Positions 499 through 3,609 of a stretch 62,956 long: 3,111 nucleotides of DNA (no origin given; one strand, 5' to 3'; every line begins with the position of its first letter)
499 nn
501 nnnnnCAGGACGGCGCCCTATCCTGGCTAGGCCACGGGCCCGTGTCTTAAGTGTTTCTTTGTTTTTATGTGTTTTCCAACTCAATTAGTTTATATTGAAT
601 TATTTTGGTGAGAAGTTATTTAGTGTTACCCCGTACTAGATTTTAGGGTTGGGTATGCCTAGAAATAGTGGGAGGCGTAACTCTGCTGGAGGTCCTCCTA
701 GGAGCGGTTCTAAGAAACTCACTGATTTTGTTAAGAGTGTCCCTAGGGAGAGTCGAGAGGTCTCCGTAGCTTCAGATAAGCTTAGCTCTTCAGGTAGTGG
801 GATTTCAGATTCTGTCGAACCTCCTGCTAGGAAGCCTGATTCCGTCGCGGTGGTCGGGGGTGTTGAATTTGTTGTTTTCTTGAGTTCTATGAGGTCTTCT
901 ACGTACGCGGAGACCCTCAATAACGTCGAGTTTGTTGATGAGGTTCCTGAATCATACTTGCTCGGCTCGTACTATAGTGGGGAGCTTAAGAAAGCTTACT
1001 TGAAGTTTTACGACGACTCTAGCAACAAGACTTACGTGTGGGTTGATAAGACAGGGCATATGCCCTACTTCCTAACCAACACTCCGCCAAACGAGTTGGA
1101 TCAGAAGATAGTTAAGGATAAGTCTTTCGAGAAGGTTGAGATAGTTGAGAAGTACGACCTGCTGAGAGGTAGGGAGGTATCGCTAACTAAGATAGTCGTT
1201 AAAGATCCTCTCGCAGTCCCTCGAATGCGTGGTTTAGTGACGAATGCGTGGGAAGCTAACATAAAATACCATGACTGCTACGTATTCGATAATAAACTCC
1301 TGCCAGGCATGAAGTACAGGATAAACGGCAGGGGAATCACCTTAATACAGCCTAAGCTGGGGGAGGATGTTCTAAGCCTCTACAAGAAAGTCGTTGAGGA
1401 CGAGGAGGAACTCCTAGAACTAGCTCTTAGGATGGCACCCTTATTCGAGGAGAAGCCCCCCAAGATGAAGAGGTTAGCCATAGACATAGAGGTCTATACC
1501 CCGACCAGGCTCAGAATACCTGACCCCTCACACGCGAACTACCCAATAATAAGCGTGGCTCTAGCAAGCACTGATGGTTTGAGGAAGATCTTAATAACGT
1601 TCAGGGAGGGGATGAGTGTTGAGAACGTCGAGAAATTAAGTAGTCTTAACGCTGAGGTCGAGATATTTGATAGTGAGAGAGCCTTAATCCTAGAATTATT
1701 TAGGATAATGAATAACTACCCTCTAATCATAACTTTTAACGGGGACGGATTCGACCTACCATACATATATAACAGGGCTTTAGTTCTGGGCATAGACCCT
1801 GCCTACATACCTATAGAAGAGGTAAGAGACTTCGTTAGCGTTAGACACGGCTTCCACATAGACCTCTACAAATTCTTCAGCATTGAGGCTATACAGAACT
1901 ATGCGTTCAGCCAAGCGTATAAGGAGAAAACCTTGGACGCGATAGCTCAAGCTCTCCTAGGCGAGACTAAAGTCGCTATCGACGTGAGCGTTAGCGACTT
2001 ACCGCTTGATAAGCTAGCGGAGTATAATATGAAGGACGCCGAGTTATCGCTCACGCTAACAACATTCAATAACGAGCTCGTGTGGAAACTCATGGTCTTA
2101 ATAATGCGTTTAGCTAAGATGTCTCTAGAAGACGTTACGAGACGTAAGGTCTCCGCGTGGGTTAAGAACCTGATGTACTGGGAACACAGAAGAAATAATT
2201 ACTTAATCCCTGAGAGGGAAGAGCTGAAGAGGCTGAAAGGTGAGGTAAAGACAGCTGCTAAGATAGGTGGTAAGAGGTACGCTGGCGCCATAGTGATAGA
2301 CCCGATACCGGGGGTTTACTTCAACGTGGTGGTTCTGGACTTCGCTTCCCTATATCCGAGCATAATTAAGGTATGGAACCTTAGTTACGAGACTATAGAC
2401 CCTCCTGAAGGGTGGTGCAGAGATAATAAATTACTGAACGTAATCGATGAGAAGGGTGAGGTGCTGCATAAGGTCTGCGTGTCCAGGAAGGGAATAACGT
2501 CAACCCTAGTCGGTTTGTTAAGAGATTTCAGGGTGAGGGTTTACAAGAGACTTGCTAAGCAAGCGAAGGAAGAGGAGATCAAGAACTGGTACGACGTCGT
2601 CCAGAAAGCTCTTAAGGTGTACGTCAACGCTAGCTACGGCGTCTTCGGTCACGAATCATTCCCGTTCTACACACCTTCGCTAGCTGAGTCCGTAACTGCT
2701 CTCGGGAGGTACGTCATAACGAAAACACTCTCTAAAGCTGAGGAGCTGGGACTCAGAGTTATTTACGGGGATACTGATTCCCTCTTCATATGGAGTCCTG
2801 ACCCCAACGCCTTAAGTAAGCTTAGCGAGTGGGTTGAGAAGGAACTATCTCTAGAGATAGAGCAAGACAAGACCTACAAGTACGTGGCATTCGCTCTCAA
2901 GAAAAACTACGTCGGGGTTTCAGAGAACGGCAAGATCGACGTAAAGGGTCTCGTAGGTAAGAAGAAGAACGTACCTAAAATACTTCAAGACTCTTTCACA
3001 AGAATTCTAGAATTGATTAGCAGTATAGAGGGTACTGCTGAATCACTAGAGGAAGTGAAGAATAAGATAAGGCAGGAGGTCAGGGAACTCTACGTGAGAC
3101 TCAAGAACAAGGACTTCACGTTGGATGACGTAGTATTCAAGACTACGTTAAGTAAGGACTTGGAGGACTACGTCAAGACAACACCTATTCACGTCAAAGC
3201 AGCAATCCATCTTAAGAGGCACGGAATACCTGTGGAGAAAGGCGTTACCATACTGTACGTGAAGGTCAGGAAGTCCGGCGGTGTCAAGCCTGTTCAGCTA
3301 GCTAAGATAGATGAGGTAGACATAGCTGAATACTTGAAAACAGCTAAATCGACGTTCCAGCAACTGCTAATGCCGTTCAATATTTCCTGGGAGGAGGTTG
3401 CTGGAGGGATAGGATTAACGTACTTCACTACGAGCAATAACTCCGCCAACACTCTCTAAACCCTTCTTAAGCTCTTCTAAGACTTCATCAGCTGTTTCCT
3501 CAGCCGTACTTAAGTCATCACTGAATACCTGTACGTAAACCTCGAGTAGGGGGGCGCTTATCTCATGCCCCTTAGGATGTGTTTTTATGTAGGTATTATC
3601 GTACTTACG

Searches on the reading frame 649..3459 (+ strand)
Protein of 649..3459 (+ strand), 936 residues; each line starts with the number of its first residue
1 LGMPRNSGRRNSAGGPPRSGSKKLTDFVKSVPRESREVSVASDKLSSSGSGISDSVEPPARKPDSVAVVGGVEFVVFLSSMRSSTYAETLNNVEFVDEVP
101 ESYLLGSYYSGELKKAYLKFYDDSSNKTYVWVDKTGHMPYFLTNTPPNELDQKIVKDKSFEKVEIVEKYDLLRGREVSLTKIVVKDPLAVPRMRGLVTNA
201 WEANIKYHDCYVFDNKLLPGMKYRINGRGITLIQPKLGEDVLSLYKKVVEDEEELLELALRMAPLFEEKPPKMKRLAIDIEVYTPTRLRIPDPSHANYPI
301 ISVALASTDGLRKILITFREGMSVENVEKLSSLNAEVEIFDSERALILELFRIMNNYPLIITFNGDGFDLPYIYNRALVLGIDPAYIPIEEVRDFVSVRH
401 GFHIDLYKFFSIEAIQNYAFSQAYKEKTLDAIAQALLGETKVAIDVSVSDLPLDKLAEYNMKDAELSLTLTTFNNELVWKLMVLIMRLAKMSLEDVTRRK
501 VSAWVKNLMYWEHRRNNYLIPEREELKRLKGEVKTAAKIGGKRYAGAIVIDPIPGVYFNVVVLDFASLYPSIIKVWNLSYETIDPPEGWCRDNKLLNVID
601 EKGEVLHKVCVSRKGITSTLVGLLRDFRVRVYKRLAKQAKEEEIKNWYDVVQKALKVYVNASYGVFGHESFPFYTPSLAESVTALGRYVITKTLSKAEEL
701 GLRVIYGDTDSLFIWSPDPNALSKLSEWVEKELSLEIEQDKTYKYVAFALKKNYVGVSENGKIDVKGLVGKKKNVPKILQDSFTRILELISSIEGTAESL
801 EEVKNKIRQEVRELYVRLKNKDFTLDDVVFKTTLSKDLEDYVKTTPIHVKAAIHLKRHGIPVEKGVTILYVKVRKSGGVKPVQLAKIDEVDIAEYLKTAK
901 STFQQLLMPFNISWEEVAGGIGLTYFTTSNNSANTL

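Call 40: search_protein_families(library=ncbifam, proteins=[window:649-3459:+], max_evalue=1)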
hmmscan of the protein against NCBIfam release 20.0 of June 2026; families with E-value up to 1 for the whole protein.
window:649-3459:+ (936 aa): 9 families
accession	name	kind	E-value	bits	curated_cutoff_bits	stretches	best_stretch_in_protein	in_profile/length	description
NF004419.0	PRK05761.1-5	equivalog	0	1188.1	1285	1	60-927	62-930/932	DNA-directed DNA polymerase I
NF004417.0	PRK05761.1-3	equivalog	0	1011.9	780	1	96-919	32-853/858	DNA-directed DNA polymerase I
NF004415.0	PRK05761.1-1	equivalog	6.6e-296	983.8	1289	1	97-931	46-879/883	DNA-directed DNA polymerase I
TIGR00592.1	pol2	superfamily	2.3e-48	165.1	239.95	1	508-880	758-1137/1176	DNA polymerase (pol2)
NF004421.0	PRK05762.1-2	equivalog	3.9e-41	141.2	570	2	300-737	174-584/795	DNA polymerase II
NF004416.0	PRK05761.1-2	equivalog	5.7e-31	107.6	516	2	637-911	381-650/665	type B DNA-directed DNA polymerase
NF004422.0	PRK05762.1-4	equivalog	5e-27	94.6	1103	1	423-719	291-560/789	DNA polymerase II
NF004420.0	PRK05762.1-1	equivalog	2.1e-24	86.2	1435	1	412-716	278-553/783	DNA polymerase II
NF004418.0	PRK05761.1-4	subfamily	2.4e-18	65.7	692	1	546-888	325-669/717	type B DNA-directed DNA polymerase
